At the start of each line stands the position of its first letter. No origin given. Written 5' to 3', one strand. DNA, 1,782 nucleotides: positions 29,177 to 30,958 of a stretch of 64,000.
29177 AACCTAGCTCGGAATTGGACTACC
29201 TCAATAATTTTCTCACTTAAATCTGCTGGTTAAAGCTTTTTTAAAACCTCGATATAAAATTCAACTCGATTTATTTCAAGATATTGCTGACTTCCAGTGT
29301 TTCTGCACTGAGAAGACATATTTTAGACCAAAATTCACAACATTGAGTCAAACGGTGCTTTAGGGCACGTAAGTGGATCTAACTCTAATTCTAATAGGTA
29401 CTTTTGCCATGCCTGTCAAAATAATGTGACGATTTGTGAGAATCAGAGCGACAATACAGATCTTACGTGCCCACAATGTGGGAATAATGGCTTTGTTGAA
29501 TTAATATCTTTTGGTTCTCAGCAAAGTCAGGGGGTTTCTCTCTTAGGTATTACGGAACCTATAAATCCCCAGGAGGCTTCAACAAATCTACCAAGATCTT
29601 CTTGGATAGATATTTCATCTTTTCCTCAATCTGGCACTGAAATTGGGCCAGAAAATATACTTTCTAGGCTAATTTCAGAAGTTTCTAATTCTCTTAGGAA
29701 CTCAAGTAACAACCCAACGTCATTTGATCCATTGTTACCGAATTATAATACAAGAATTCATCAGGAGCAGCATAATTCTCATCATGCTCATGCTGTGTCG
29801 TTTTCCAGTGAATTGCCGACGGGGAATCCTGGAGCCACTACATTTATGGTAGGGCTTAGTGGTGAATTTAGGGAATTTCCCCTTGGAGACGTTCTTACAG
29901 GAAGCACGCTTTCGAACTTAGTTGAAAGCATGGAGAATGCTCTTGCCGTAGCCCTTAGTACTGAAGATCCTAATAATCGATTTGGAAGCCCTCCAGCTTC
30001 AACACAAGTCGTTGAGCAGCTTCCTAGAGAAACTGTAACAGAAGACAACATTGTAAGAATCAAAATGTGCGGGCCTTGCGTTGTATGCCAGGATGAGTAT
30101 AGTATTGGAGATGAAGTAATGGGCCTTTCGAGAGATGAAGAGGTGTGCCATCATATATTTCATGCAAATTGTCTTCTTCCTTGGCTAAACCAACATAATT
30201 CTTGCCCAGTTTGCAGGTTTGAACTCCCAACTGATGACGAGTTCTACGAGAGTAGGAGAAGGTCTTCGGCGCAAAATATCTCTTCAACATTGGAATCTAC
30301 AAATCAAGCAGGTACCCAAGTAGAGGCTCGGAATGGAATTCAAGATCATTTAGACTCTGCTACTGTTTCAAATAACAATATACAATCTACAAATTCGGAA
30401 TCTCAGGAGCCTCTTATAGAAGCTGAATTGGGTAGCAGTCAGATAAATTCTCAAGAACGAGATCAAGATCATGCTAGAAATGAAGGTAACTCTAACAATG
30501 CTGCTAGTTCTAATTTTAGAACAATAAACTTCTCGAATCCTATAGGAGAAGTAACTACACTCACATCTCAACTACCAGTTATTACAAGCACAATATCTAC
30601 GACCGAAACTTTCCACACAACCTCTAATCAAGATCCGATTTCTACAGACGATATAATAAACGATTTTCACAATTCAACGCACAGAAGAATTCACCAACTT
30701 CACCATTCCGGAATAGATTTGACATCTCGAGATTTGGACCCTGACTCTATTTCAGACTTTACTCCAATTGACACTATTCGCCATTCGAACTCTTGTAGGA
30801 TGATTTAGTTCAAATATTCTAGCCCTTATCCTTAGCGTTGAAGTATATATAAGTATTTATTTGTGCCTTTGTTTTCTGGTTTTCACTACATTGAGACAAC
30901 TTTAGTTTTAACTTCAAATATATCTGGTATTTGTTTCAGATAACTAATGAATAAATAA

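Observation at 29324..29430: RNF126-like E3 ligase: conserved BCA2 zinc finger precedes any in-frame ATG; intron-like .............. element just upstream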

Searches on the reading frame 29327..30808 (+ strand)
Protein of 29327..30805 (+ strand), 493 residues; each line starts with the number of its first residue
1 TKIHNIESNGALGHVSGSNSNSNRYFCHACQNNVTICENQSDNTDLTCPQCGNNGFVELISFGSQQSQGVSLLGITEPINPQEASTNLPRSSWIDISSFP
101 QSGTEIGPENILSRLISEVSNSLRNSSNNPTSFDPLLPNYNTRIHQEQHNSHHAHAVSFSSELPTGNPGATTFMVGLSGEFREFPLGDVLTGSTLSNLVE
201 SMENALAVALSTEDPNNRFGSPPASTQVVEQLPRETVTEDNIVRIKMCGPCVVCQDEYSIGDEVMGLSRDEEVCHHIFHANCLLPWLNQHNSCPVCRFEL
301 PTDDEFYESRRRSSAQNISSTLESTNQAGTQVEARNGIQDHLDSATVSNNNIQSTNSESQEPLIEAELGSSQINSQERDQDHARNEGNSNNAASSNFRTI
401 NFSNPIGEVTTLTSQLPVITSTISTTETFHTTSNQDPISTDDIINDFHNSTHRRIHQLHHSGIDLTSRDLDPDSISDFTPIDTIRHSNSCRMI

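Call 7: search_protein_families(library=pfam, proteins=[window:29327-30805:+], max_evalue=0.01)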
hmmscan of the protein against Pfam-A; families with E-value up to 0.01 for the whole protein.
window:29327-30805:+ (493 aa): 10 families
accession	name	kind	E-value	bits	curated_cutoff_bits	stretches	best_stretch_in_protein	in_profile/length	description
PF13639.12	zf-RING_2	-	7.7e-12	45.7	27.3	1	251-297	3-44/44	Ring finger domain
PF14369.11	Zn_ribbon_19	-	2.1e-10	41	30.8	1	23-60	1-35/35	zinc-ribbon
PF13923.12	zf-C3HC4_2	-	1.6e-07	31.5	27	1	251-296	2-40/40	Zinc finger, C3HC4 type (RING finger)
PF12678.13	zf-rbx1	-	2.4e-07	31.3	31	1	242-297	5-55/55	RING-H2 zinc finger domain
PF00097.31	zf-C3HC4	-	3.7e-05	23.9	21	1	251-296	1-40/40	Zinc finger, C3HC4 type (RING finger)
PF12861.13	zf-ANAPC11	-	5.6e-05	23.5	25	1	242-300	6-61/65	Anaphase-promoting complex subunit 11 RING-H2 finger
PF17123.11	zf-RING_11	-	0.00096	19.2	27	1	251-283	2-29/29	RING-like zinc finger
PF09723.15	Zn_ribbon_8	-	0.008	16.6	34.4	1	25-54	6-35/41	Zinc ribbon domain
PF14634.12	zf-RING_5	-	0.0086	16.5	27.9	1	251-297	2-42/43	zinc-RING finger domain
PF23146.2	Zf_IFT144_1st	-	0.0092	16.3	27.5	0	292-301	6-15/25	IFT144, first zinc finger domain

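Call 8: find_homologous_proteins(query=window:29327-30805:+)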
Query window:29327-30805:+ (493 aa): 95 proteins with E <= 0.001 among 8000 candidates.
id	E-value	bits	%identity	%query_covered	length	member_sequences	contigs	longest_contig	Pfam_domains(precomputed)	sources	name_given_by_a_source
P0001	0.0e+0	1038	97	98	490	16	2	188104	PF14369.12,PF13923.13,PF12678.14,PF13639.13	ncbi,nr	ncbi:Ring finger domain protein [Cryptosporidium hominis]|nr:E3 ubiquitin-protein ligase RING1-like 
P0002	3.8e-267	905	84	100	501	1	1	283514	PF14369.12,PF13923.13,PF12678.14,PF13639.13,PF12861.14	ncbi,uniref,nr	ncbi:ring domain [Cryptosporidium sp. chipmunk genotype I]|uniref:ring domain n=1 Tax=Cryptosporidiu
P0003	4.9e-245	832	79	98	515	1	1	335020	PF14369.12,PF13923.13,PF12678.14,PF13639.13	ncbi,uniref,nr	ncbi:RING domain-containing protein [Cryptosporidium ubiquitum]|uniref:RING-type E3 ubiquitin transf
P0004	4.1e-186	637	80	72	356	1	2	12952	PF13923.13,PF12678.14,PF13639.13,PF12861.14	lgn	-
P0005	1.8e-167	576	68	84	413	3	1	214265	PF13923.13,PF12678.14,PF13639.13,PF12861.14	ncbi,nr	ncbi:ring domain-containing protein [Cryptosporidium canis]|nr:ring domain-containing protein [Crypt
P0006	3.0e-152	526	57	91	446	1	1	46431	PF13923.13,PF12678.14,PF13639.13,PF12861.14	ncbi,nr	ncbi:zinc finger, C3HC4 type (RING finger) domain-containing protein [Cryptosporidium felis]|nr:zinc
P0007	6.7e-130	452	52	98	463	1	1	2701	PF14369.12,PF13923.13,PF12678.14,PF13639.13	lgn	-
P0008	7.9e-115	402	53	85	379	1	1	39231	PF00097.32,PF13923.13,PF12678.14,PF13639.13,PF12861.14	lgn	-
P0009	1.2e-106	375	45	95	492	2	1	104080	PF14369.12,PF13923.13,PF12678.14,PF13639.13,PF12861.14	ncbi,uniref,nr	ncbi:ring domain [Cryptosporidium bovis]|uniref:ring domain n=1 Tax=Cryptosporidium bovis TaxID=3100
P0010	2.3e-103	365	45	100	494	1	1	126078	PF14369.12,PF13923.13,PF12678.14,PF13639.13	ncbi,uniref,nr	ncbi:ring domain protein [Cryptosporidium ryanae]|uniref:ring domain protein n=1 Tax=Cryptosporidium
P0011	2.0e-60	223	42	59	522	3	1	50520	PF00097.32,PF14369.12,PF13923.13,PF12678.14,PF13639.13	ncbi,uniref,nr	ncbi:zinc C3HC4 type domain-containing protein [Cryptosporidium andersoni]|uniref:RING-type E3 ubiqu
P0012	1.2e-29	122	33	66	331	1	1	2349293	PF17123.12,PF00097.32,PF14369.12,PF13923.13,PF12678.14,PF13639.13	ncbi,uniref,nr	ncbi:E3 ubiquitin-protein ligase RING1 [Momordica charantia]|uniref:RING-type E3 ubiquitin transfera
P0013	2.5e-27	114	38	30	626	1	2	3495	PF00097.32,PF13923.13,PF12678.14,PF13639.13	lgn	-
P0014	2.6e-26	111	34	59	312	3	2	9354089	PF17123.12,PF00097.32,PF14369.12,PF13923.13,PF12678.14,PF13639.13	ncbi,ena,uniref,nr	ncbi:E3 ubiquitin-protein ligase RING1-like [Cucurbita pepo subsp. pepo]|uniref:E3 ubiquitin-protein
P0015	2.9e-26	110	47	26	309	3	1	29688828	PF17123.12,PF00097.32,PF14369.12,PF13923.13,PF12678.14,PF13639.13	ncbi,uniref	ncbi:unnamed protein product [Citrullus colocynthis]|uniref:RING-type E3 ubiquitin transferase n=1 T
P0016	5.2e-26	110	46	26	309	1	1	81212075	PF17123.12,PF00097.32,PF14369.12,PF13923.13,PF12678.14,PF13639.13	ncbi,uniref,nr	ncbi:E3 ubiquitin-protein ligase RING1-like [Benincasa hispida]|uniref:E3 ubiquitin-protein ligase R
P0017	8.0e-26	109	32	58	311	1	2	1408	PF17123.12,PF00097.32,PF14369.12,PF13923.13,PF12678.14,PF13639.13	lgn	-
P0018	3.0e-25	107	43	26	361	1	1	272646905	PF17123.12,PF00097.32,PF14369.12,PF13923.13,PF12678.14,PF13445.13,PF13639.13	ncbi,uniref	ncbi:E3 ubiquitin-protein ligase RING1-like [Apium graveolens]|uniref:E3 ubiquitin-protein ligase RI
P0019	3.4e-25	107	42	25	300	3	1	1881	PF17123.12,PF00097.32,PF14369.12,PF14634.13,PF13923.13,PF12678.14,PF13445.13,PF13639.13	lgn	-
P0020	5.3e-25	106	41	27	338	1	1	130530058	PF17123.12,PF00097.32,PF14369.12,PF13923.13,PF12678.14,PF13639.13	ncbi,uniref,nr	ncbi:RING-type E3 ubiquitin transferase [Heracleum sosnowskyi]|uniref:RING-type E3 ubiquitin transfe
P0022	3.2e-24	104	41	27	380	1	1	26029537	PF17123.12,PF00097.32,PF14369.12,PF13923.13,PF12678.14,PF13639.13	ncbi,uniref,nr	ncbi:E3 ubiquitin-protein ligase RING1-like [Phragmites australis]|uniref:E3 ubiquitin-protein ligas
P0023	4.0e-24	103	42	26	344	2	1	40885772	PF17123.12,PF00097.32,PF14369.12,PF13923.13,PF12678.14,PF13639.13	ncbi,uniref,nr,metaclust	ncbi:hypothetical protein DCAR_0622759 [Daucus carota subsp. sativus]|uniref:RING-type E3 ubiquitin 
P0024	6.0e-24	103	38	31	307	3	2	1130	PF17123.12,PF00097.32,PF14369.12,PF13923.13,PF12678.14,PF13639.13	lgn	-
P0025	5.3e-22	96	44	19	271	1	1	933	PF17123.12,PF00097.32,PF14369.12,PF13923.13,PF12678.14,PF13639.13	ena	-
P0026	7.5e-22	96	40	22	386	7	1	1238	PF17123.12,PF00097.32,PF14369.12,PF13923.13,PF12678.14,PF13639.13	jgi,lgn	-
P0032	1.9e-21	94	46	21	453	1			PF17123.12,PF14369.12,PF13923.13,PF12678.14,PF13639.13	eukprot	eukprot:c14733_g1_i1 orf=277-1638(-)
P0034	3.6e-21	94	38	30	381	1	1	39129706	PF17123.12,PF00097.32,PF14369.12,PF13923.13,PF12678.14,PF13639.13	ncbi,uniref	ncbi:hypothetical protein M0R45_012358 [Rubus argutus]|uniref:RING-type E3 ubiquitin transferase n=1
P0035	4.6e-21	93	46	20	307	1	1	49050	PF17123.12,PF00097.32,PF14369.12,PF13923.13,PF12678.14,PF13639.13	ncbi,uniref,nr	ncbi:hypothetical protein ACHHYP_11722 [Achlya hypogyna]|uniref:RING-type domain-containing protein 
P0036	6.9e-21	93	38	30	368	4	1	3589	PF17123.12,PF00097.32,PF14369.12,PF13923.13,PF12678.14,PF13639.13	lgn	-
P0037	7.5e-21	93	38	29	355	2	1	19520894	PF17123.12,PF00097.32,PF14369.12,PF13923.13,PF12678.14,PF13445.13,PF13639.13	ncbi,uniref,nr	ncbi:hypothetical protein FNV43_RR11974 [Rhamnella rubrinervis]|uniref:RING-type E3 ubiquitin transf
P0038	1.2e-20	92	37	29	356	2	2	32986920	PF17123.12,PF00097.32,PF14369.12,PF13923.13,PF12678.14,PF13445.13,PF13639.13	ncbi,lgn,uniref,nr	ncbi:E3 ubiquitin-protein ligase CIP8 [Ziziphus jujuba]|uniref:RING-type E3 ubiquitin transferase n=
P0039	1.6e-20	91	37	27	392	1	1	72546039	PF17123.12,PF00097.32,PF14369.12,PF13923.13,PF12678.14,PF13639.13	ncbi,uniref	ncbi:E3 ubiquitin-protein ligase CIP8 [Salvia divinorum]|uniref:RING-type E3 ubiquitin transferase n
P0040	2.1e-20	91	37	28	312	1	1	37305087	PF17123.12,PF00097.32,PF14369.12,PF13923.13,PF12678.14,PF13445.13,PF13639.13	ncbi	ncbi:hypothetical protein ACSQ67_013529 [Phaseolus vulgaris]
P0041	2.1e-20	91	29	61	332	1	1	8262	PF17123.12,PF00097.32,PF14369.12,PF14634.13,PF13923.13,PF12678.14,PF13445.13,PF13639.13,PF12861.14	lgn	-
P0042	2.2e-20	91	37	29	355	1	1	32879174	PF17123.12,PF00097.32,PF14369.12,PF13923.13,PF12678.14,PF13445.13,PF13639.13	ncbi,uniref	ncbi:hypothetical protein L1049_026559 [Liquidambar formosana]|uniref:RING-type E3 ubiquitin transfe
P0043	2.2e-20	91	37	28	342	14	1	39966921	PF17123.12,PF00097.32,PF14369.12,PF13923.13,PF12678.14,PF13445.13,PF13639.13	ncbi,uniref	ncbi:hypothetical protein V8G54_033691 [Vigna mungo]|uniref:RING-type E3 ubiquitin transferase n=1 T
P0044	2.3e-20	91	44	26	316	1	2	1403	PF17123.12,PF00097.32,PF14369.12,PF13923.13,PF12678.14,PF13445.13,PF13639.13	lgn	-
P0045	5.8e-20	90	39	22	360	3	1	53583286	PF17123.12,PF00097.32,PF14369.12,PF13923.13,PF12678.14,PF13445.13,PF13639.13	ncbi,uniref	ncbi:E3 ubiquitin-protein ligase CIP8-like [Primulina eburnea]|uniref:E3 ubiquitin-protein ligase CI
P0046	5.8e-20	90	26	61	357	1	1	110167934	PF17123.12,PF00097.32,PF14369.12,PF13923.13,PF12678.14,PF13445.13,PF13639.13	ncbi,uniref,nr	ncbi:E3 ubiquitin-protein ligase CIP8 [Malania oleifera]|uniref:E3 ubiquitin-protein ligase CIP8 n=1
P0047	6.6e-20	89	39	28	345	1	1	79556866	PF17123.12,PF00097.32,PF14369.12,PF13923.13,PF12678.14,PF13445.13,PF13639.13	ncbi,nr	ncbi:E3 ubiquitin-protein ligase CIP8 [Spatholobus suberectus]|nr:E3 ubiquitin-protein ligase CIP8 [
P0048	7.7e-20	89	36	27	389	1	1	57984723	PF17123.12,PF00097.32,PF14369.12,PF13923.13,PF12678.14,PF13445.13,PF13639.13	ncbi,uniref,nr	ncbi:E3 ubiquitin-protein ligase CIP8 [Salvia hispanica]|uniref:E3 ubiquitin-protein ligase CIP8 n=1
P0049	1.1e-19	89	37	31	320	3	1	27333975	PF17123.12,PF00097.32,PF14369.12,PF13923.13,PF12678.14,PF13639.13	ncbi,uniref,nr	ncbi:hypothetical protein TanjilG_24695 [Lupinus angustifolius]|uniref:RING-type E3 ubiquitin transf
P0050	2.1e-19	88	35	30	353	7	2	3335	PF17123.12,PF00097.32,PF14369.12,PF13923.13,PF12678.14,PF13639.13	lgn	-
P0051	3.6e-19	87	40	21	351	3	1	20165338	PF17123.12,PF00097.32,PF14369.12,PF13923.13,PF12678.14,PF13445.13,PF13639.13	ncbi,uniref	ncbi:E3 ubiquitin-protein ligase CIP8-like [Primulina huaijiensis]|uniref:E3 ubiquitin-protein ligas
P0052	5.9e-19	86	36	26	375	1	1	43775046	PF17123.12,PF00097.32,PF14369.12,PF13923.13,PF12678.14,PF13445.13,PF13639.13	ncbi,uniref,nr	ncbi:hypothetical protein SASPL_113066 [Salvia splendens]|uniref:RING-type E3 ubiquitin transferase 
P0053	1.0e-18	85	37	29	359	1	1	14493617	PF17123.12,PF00097.32,PF14369.12,PF13923.13,PF12678.14,PF13639.13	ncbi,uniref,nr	ncbi:E3 ubiquitin-protein ligase CIP8-like [Tripterygium wilfordii]|uniref:RING-type E3 ubiquitin tr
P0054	1.2e-18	85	36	29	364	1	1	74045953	PF17123.12,PF00097.32,PF14369.12,PF13923.13,PF12678.14,PF13639.13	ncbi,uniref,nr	ncbi:E3 ubiquitin-protein ligase CIP8 [Mercurialis annua]|uniref:E3 ubiquitin-protein ligase CIP8 n=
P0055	2.9e-18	84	40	20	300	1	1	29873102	PF17123.12,PF00097.32,PF14369.12,PF13923.13,PF12678.14,PF13445.13,PF13639.13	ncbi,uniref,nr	ncbi:hypothetical protein Patl1_09527 [Pistacia atlantica]|uniref:Uncharacterized protein n=1 Tax=Pi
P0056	3.7e-18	84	35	30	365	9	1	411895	PF17123.12,PF00097.32,PF14369.12,PF13923.13,PF12678.14,PF13639.13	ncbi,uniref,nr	ncbi:E3 ubiquitin-protein ligase CIP8 [Prunus yedoensis var. nudiflora]|uniref:RING-type E3 ubiquiti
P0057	4.9e-18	83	38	28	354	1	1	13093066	PF17123.12,PF00097.32,PF14369.12,PF13923.13,PF12678.14,PF13639.13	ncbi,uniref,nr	ncbi:E3 ubiquitin-protein ligase CIP8-like [Mangifera indica]|uniref:E3 ubiquitin-protein ligase CIP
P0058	5.1e-18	83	35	29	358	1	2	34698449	PF17123.12,PF00097.32,PF14369.12,PF13923.13,PF12678.14,PF13639.13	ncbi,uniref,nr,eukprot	ncbi:E3 ubiquitin-protein ligase CIP8 [Ricinus communis]|uniref:RING-type E3 ubiquitin transferase n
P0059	6.7e-18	83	39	22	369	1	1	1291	PF17123.12,PF00097.32,PF14369.12,PF13923.13,PF12678.14,PF13445.13,PF13639.13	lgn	-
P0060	6.9e-18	83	40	22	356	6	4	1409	PF17123.12,PF00097.32,PF14369.12,PF13923.13,PF12678.14,PF13445.13,PF13639.13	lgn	-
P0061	7.2e-18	83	36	29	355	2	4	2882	PF17123.12,PF00097.32,PF14369.12,PF13923.13,PF12678.14,PF13639.13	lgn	-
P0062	7.6e-18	83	42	19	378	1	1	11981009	PF17123.12,PF00097.32,PF14369.12,PF13923.13,PF12678.14,PF13639.13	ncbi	ncbi:E3 ubiquitin-protein ligase CIP8 [Linum grandiflorum]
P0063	1.2e-17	82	35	30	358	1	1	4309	PF17123.12,PF00097.32,PF14369.12,PF13923.13,PF12678.14,PF13445.13,PF13639.13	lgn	-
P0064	1.3e-17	82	35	28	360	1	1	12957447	PF17123.12,PF00097.32,PF14369.12,PF13923.13,PF12678.14,PF13639.13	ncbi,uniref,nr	ncbi:E3 ubiquitin-protein ligase CIP8-like [Tripterygium wilfordii]|uniref:RING-type E3 ubiquitin tr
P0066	2.1e-17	81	37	27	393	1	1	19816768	PF17123.12,PF00097.32,PF14369.12,PF13923.13,PF12678.14,PF13639.13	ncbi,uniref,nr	ncbi:hypothetical protein Nepgr_015514 [Nepenthes gracilis]|uniref:RING-type E3 ubiquitin transferas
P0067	2.3e-17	81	44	19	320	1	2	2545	PF17123.12,PF00097.32,PF14369.12,PF13923.13,PF12678.14,PF13445.13,PF13639.13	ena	-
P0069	5.7e-17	80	37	27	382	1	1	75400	PF17123.12,PF00097.32,PF14369.12,PF13923.13,PF12678.14,PF13639.13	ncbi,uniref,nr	ncbi:hypothetical protein Tsubulata_035060 [Turnera subulata]|uniref:RING-type E3 ubiquitin transfer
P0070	6.0e-17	80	39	29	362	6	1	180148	PF17123.12,PF00097.32,PF14369.12,PF13923.13,PF12678.14,PF13445.13,PF13639.13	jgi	jgi:hypothetical protein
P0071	7.7e-17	79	36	29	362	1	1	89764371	PF17123.12,PF00097.32,PF14369.12,PF13923.13,PF12678.14,PF13639.13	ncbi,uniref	ncbi:E3 ubiquitin-protein ligase CIP8 [Euphorbia lathyris]|uniref:E3 ubiquitin-protein ligase CIP8 n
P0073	2.8e-16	77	37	29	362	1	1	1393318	PF17123.12,PF00097.32,PF14369.12,PF13923.13,PF12678.14,PF13639.13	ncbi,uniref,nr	ncbi:hypothetical protein JCGZ_08197 [Jatropha curcas]|uniref:RING-type E3 ubiquitin transferase n=1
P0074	2.8e-16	77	33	27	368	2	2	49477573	PF17123.12,PF00097.32,PF14369.12,PF13923.13,PF12678.14,PF13639.13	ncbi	ncbi:hypothetical protein Droror1_Dr00013713 [Drosera rotundifolia]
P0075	2.9e-16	77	40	29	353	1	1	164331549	PF17123.12,PF00097.32,PF14369.12,PF13923.13,PF12678.14,PF13639.13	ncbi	ncbi:hypothetical protein Dimus_004573 [Dionaea muscipula]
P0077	3.3e-16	77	25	61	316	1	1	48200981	PF17123.12,PF00097.32,PF14369.12,PF13923.13,PF12678.14,PF13445.13,PF13639.13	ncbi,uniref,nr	ncbi:probable E3 ubiquitin-protein ligase RHC1A [Impatiens glandulifera]|uniref:probable E3 ubiquiti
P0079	2.2e-15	75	36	28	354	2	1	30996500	PF17123.12,PF00097.32,PF14369.12,PF13923.13,PF12678.14,PF13445.13,PF13639.13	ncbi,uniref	ncbi:Zinc finger, RING-type [Dillenia turbinata]|uniref:RING-type E3 ubiquitin transferase n=1 Tax=D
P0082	9.1e-15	72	37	31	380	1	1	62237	PF17123.12,PF00097.32,PF14369.12,PF13923.13,PF12678.14,PF13639.13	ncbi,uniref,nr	ncbi:E3 ubiquitin-protein ligase SIRP1-like [Raphanus sativus]|uniref:RING-type E3 ubiquitin transfe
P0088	4.6e-13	67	34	26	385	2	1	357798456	PF17123.12,PF00097.32,PF14369.12,PF13923.13,PF12678.14,PF13639.13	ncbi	ncbi:E3 ubiquitin-protein ligase CIP8 [Bienertia sinuspersici]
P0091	2.7e-11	61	34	27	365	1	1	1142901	PF17123.12,PF00097.32,PF14369.12,PF13923.13,PF12678.14,PF13445.13,PF13639.13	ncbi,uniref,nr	ncbi:zf-RING_2 domain-containing protein/zf-RING_3 domain-containing protein [Cephalotus folliculari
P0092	2.2e-10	58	37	15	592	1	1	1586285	PF17123.12,PF14853.13,PF00097.32,PF14369.12,PF13923.13,PF12678.14,PF13920.13,PF13445.13,PF13639.13,PF14852.13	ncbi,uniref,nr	ncbi:hypothetical protein ASPZODRAFT_15887 [Penicilliopsis zonata CBS 506.65]|uniref:Mitochondrial f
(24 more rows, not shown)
